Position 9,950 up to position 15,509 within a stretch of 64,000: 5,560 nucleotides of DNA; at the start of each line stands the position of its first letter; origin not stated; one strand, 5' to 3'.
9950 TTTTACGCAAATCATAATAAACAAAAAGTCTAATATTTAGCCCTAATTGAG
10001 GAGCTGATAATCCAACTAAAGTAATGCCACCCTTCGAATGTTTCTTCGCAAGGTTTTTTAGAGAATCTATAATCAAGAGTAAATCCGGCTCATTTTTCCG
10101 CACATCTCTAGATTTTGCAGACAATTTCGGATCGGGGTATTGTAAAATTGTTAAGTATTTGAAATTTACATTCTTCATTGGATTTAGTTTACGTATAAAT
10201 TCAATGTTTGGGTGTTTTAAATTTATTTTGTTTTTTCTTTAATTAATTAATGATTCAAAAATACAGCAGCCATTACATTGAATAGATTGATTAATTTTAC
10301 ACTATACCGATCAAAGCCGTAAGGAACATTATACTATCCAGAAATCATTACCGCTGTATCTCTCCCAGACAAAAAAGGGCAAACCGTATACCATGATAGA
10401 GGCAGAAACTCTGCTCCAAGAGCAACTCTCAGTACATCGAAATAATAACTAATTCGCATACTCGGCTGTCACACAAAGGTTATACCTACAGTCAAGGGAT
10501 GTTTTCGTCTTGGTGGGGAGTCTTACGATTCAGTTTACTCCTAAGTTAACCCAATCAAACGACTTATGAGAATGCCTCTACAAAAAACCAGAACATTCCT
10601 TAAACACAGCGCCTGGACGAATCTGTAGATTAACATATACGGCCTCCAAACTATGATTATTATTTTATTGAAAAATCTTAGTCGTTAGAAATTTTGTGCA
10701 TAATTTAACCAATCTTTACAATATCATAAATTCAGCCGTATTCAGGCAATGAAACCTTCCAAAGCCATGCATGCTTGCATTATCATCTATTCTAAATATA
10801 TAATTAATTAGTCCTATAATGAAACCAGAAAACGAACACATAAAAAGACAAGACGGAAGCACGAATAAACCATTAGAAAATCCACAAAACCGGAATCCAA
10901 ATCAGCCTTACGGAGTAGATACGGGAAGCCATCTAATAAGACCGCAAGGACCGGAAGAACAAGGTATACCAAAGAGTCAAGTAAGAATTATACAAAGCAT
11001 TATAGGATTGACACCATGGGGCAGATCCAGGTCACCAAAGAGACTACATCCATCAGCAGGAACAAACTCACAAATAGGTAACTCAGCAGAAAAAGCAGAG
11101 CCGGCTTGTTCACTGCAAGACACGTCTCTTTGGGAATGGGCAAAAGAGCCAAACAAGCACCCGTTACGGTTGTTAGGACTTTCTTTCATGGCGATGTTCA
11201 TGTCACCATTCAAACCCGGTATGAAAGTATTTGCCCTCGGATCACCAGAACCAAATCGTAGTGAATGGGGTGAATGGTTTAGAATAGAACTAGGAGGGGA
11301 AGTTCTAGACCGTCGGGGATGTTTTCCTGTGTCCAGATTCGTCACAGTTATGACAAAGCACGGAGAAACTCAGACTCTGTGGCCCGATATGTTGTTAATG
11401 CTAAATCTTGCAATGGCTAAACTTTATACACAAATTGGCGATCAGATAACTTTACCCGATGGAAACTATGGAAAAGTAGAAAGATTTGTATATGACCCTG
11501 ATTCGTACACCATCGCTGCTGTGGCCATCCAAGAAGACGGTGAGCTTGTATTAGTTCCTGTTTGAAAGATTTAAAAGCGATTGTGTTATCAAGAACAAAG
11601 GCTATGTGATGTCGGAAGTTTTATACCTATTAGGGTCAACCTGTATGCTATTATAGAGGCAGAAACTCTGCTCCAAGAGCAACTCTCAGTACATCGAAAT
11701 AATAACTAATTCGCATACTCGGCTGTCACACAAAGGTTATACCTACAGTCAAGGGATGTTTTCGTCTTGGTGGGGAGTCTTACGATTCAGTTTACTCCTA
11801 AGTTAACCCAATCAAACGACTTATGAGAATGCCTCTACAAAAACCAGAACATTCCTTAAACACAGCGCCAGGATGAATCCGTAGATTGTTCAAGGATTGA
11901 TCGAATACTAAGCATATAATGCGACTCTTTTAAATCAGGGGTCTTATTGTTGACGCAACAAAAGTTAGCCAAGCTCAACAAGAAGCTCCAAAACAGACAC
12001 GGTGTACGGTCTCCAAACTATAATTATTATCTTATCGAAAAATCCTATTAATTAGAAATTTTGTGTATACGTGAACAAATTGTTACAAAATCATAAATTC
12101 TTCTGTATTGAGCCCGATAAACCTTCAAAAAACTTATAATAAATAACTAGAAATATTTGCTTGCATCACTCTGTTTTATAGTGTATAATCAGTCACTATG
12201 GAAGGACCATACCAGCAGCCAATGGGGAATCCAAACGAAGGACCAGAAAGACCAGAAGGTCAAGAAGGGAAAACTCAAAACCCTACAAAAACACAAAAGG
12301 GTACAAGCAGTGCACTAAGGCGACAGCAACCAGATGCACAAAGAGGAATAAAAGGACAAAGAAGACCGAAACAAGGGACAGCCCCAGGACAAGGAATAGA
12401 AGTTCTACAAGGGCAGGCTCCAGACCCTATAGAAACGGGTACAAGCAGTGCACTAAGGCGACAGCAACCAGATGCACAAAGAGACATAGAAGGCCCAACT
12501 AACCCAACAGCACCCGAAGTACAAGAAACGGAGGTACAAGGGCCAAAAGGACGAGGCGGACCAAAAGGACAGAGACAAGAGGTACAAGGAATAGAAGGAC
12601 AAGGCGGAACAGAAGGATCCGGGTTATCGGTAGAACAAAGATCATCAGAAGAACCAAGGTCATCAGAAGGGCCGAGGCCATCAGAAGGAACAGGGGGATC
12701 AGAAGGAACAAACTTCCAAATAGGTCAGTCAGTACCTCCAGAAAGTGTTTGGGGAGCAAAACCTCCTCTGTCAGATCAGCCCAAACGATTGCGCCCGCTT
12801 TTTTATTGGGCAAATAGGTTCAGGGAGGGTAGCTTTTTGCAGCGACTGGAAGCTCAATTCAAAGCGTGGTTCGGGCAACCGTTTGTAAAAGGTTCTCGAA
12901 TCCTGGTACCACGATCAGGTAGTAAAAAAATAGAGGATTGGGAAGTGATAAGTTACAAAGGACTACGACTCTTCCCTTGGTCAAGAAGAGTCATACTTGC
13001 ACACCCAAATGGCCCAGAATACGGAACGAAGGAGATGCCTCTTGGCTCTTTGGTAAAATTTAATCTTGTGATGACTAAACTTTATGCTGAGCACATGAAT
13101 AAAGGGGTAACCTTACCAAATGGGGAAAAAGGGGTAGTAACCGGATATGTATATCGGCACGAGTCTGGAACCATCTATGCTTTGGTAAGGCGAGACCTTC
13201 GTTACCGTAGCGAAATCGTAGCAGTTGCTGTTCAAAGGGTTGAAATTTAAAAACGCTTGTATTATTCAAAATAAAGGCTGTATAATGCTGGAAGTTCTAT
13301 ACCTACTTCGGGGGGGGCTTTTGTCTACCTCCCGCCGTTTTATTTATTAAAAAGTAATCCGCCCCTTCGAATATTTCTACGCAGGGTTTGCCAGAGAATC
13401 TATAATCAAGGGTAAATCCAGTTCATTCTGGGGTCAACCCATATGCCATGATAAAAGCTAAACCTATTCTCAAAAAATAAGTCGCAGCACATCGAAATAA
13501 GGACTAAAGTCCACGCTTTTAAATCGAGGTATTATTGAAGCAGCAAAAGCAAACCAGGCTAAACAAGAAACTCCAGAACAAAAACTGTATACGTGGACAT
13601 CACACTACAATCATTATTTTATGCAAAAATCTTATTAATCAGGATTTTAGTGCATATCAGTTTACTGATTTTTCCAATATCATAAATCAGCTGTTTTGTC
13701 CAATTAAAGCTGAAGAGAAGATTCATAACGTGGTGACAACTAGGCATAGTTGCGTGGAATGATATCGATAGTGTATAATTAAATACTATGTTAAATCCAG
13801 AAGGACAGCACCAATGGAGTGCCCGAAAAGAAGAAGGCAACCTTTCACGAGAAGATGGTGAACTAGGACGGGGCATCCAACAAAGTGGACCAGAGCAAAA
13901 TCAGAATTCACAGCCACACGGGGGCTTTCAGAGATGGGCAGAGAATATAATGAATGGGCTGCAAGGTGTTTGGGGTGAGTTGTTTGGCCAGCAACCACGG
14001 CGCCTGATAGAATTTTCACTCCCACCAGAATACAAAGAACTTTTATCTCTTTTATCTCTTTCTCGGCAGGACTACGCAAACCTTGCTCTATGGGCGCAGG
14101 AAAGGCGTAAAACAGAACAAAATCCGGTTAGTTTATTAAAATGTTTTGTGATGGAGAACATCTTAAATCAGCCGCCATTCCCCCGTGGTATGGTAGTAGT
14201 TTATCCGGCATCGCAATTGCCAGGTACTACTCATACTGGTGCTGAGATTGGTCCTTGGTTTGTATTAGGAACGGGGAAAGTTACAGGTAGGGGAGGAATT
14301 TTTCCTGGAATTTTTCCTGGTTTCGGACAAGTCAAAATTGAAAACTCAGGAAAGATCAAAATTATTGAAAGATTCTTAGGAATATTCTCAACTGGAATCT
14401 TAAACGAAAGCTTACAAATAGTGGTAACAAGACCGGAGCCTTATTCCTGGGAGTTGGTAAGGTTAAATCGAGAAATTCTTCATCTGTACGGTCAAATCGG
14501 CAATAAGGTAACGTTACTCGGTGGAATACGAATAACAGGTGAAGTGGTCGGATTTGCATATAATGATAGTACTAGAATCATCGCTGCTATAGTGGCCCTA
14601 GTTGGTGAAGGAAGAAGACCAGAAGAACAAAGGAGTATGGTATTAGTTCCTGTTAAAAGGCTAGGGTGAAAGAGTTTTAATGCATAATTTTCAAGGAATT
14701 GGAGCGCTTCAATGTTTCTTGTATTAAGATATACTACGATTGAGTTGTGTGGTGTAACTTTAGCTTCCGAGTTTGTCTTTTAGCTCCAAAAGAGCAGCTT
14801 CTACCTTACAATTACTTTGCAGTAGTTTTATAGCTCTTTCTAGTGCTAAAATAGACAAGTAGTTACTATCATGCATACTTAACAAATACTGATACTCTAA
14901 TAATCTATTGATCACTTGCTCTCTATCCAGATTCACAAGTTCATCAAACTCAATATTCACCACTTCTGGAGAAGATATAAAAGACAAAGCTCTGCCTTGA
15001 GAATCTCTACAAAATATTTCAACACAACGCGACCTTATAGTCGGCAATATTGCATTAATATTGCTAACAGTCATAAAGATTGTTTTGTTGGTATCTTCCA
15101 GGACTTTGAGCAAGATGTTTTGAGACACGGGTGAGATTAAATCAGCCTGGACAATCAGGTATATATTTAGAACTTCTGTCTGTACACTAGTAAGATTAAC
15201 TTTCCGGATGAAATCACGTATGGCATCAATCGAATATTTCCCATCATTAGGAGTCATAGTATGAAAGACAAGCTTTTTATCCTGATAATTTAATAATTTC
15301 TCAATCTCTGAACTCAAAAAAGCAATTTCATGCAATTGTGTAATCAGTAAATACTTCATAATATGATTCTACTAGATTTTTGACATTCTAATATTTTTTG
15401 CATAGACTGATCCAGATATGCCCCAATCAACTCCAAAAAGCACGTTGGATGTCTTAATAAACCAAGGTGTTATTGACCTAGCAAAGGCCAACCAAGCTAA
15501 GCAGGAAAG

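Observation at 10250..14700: GC-enriched tandem array of three paralogous PRC-barrel-like proteins with disordered N-termini, built from a duplicated promoter-plus-gene module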

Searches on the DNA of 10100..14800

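Call 10: search_rna_families(source=window, start=10100, end=14800, threshold=evalue, max_evalue=10)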
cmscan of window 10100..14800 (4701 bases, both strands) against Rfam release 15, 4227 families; matches with E-value up to 10: 1.
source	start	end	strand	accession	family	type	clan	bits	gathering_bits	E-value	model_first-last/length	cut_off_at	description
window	10140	10178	+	RF00811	mir-84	Gene; miRNA;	-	15.6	60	8.5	18-58/75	no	mir-84 microRNA precursor family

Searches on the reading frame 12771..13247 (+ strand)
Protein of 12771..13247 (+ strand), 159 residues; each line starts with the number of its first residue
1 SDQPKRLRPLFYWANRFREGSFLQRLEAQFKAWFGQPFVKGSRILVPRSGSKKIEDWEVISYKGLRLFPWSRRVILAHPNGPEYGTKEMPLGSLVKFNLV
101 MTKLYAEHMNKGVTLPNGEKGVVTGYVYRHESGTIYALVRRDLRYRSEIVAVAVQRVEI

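Call 66: search_dna_similar(query=window:12771-13247:+, collection=phages, mode=protein, max_evalue=0.01)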
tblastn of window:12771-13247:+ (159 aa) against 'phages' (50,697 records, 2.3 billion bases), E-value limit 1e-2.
No match.

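Call 70: find_homologous_proteins(query=A6, max_evalue=0.01)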
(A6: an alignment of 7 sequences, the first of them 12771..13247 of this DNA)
Query A6 (7 sequences) (159 aa, profile of the alignment): 4 proteins with E <= 0.01 among 5857 candidates.
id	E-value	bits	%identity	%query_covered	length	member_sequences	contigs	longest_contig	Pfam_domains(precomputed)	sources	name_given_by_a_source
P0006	6.4e-83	296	63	5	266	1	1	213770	-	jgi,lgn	jgi:hypothetical protein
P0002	1.2e-67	246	40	6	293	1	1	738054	-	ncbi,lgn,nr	ncbi:MAG: hypothetical protein KatS3mg084_0212 [Candidatus Dojkabacteria bacterium]|nr:MAG: hypothet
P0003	2.3e-58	216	100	100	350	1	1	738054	-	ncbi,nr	ncbi:MAG: hypothetical protein KatS3mg084_0211 [Candidatus Dojkabacteria bacterium]|nr:MAG: hypothet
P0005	3.5e-44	169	67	76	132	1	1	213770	-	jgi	jgi:hypothetical protein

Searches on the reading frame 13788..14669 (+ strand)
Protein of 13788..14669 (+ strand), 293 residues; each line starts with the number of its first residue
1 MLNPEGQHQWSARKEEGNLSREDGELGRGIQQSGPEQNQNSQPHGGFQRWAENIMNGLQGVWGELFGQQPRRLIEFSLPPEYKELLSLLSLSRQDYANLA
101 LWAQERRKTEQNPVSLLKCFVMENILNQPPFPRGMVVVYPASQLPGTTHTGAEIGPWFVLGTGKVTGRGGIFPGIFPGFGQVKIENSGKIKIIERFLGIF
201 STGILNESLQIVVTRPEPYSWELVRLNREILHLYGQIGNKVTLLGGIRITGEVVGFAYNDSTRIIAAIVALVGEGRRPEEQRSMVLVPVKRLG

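Call 7: search_protein_families(library=pfam, proteins=[window:13788-14669:+], max_evalue=1)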
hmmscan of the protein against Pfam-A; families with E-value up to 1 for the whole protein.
window:13788-14669:+ (293 aa): 1 family
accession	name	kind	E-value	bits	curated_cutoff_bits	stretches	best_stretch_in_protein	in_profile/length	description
PF17468.7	GP52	-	0.11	13.1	25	1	167-203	18-54/61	Phage gene product 52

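Call 8: search_protein_families(library=phrogs, proteins=[window:13788-14669:+], max_evalue=1)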
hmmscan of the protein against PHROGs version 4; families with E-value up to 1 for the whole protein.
window:13788-14669:+ (293 aa): 0 families

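Call 48: search_protein_families(library=padloc, proteins=[window:13788-14669:+], max_evalue=1)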
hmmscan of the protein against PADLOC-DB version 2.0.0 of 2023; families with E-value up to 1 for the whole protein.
window:13788-14669:+ (293 aa): 0 families

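Call 49: search_protein_families(library=ncbifam, proteins=[window:13788-14669:+], max_evalue=1)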
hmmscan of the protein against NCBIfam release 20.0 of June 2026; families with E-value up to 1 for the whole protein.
window:13788-14669:+ (293 aa): 1 family
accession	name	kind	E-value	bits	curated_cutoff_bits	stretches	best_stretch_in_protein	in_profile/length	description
NF040601.1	TerS_not_xtmA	equivalog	0.18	11.4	120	1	21-53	73-107/233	phage terminase small subunit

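Call 90: predict_structure(alignment_id=A9)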
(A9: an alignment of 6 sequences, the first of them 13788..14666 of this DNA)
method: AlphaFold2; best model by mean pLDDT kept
length: 293 residues; sequences in the alignment: 6
mean_pLDDT: 58.9   pTM: 0.59
mean pLDDT of the five models: 58.9, 38.2, 36.1, 35.2, 31.8
residues with pLDDT >= 90: 0; 70-90: 107; 50-70: 70; < 50: 116
segments of 3 or more residues with pLDDT < 50: 1-54, 68-71, 118-128, 148-152, 169-179, 196-206, 208-218, 274-280
pLDDT, mean of each block of 10 residues (from residue 1): 29 30 31 36 40 51 52 64 69 83 71 51 47 81 63 68 73 43 76 53 43 44 77 77 61 84 82 52 74 71
secondary structure, 60 per line:
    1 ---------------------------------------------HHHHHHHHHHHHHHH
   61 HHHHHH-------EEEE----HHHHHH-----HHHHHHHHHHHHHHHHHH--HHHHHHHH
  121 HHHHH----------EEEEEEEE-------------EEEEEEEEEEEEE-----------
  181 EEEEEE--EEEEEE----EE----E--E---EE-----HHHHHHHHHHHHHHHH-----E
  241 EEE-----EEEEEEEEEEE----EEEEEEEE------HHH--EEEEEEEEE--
elements in order: H46-66 E74-77 H82-87 H93-110 H113-125 E136-143 E157-169 E181-186 E189-194 H219-234 E240-243 E249-259 E264-271 E283-291
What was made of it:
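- The best-ranked full-length g3 model has the same helix-barrel-helix-barrel layout (mean pLDDT 58.9; the other four models scored 32-38) (call 90).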

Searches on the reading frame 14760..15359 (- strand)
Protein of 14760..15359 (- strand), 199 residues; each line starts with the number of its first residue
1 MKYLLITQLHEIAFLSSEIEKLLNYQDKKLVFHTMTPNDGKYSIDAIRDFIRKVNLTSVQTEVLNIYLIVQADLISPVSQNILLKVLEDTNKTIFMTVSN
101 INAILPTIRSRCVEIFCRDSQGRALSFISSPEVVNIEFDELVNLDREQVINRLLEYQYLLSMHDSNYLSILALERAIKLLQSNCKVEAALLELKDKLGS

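Call 55: find_related_loci(query=window:14760-15359:-, collection=genome_contigs, flank=8000)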
Query window:14760-15359:- (199 aa) in genome_contigs; peptide patterns used: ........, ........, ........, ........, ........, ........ (x = any residue, [..] = any of these).
63 stretches matched a pattern, but none encodes a relative of the query by tblastn (E <= 1e-3).

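Call 56: find_homologous_proteins(query=window:14760-15359:-, max_evalue=1e-10)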
Query window:14760-15359:- (199 aa): 3 proteins with E <= 1e-10 among 304 candidates.
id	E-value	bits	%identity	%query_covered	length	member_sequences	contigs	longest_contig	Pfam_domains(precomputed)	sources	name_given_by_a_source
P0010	6.1e-119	412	100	100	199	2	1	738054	PF13177.13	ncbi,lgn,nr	ncbi:MAG: hypothetical protein KatS3mg084_0213 [Candidatus Dojkabacteria bacterium]|nr:MAG: hypothet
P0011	3.9e-93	328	79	100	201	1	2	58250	PF13177.13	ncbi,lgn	-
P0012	2.5e-82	293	71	100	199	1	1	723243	PF13177.13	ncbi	-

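Call 57: find_encoding_contigs(protein=P0011, flank=10000, max_places=3)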
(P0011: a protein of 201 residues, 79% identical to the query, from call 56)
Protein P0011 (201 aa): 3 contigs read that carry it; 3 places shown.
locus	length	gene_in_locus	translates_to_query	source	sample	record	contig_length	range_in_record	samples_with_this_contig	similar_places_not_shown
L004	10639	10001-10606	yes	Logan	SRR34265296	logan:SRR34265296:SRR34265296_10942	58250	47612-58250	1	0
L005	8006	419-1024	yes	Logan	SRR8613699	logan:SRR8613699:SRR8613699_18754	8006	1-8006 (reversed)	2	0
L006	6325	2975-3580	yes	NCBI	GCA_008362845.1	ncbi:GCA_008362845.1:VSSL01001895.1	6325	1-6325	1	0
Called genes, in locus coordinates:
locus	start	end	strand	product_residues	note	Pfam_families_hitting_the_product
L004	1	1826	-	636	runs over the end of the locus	PF13328:HD_4, PF01966:HD (weak), PF04607:RelA_SpoT, PF02824:TGS, PF28438:RelA_RIS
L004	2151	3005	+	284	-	PF00892:EamA, PF03151:TPT (weak), PF00892:EamA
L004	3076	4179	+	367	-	PF02481:DNA_processg_A, PF17782:WHD_DprA (weak)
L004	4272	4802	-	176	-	PF07963:N_methyl (weak)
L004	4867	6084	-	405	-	PF00482:T2SSF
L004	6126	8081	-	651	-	-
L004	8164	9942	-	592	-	PF05157:MshEN, PF00437:T2SSE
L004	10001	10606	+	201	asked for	PF13177:DNA_pol3_delta2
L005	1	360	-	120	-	?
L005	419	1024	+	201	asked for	PF13177:DNA_pol3_delta2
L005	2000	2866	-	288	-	-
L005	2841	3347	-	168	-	PF13672:PP2C_2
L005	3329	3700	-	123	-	-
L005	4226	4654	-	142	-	-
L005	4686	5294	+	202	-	PF01327:Pep_deformylase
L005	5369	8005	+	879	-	?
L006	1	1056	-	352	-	?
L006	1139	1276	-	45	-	-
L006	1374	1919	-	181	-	PF00437:T2SSE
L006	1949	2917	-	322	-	PF05157:MshEN, PF00437:T2SSE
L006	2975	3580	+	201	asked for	PF13177:DNA_pol3_delta2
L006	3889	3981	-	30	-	-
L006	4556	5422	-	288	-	-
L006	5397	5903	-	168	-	PF13672:PP2C_2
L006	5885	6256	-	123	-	-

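Call 58: find_encoding_contigs(protein=P0012, flank=10000, max_places=3)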
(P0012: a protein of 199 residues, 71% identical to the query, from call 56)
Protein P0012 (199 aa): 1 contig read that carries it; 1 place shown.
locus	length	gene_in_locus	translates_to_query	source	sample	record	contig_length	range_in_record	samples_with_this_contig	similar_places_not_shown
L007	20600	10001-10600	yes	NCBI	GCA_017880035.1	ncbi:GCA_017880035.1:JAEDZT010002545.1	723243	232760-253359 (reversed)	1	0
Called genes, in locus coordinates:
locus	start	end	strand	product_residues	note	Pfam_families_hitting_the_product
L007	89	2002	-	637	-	PF13328:HD_4, PF01966:HD (weak), PF04607:RelA_SpoT, PF02824:TGS, PF28438:RelA_RIS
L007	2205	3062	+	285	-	PF00892:EamA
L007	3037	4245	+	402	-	PF02481:DNA_processg_A, PF17782:WHD_DprA (weak)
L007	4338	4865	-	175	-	PF07963:N_methyl (weak)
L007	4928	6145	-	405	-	PF28597:T2SSF_N (weak), PF00482:T2SSF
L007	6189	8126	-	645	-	PF00437:T2SSE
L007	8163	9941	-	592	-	PF05157:MshEN, PF00437:T2SSE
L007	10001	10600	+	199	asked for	PF13177:DNA_pol3_delta2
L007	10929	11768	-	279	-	-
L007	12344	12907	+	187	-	PF01327:Pep_deformylase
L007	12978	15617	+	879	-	PF00521:DNA_topoisoIV, PF03989:DNA_gyraseA_C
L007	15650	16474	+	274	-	-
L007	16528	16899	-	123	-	PF06133:Com_YlbF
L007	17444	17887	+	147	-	-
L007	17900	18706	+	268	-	PF07963:N_methyl (weak)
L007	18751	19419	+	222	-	-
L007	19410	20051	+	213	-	PF07963:N_methyl (weak)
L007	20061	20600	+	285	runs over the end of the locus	-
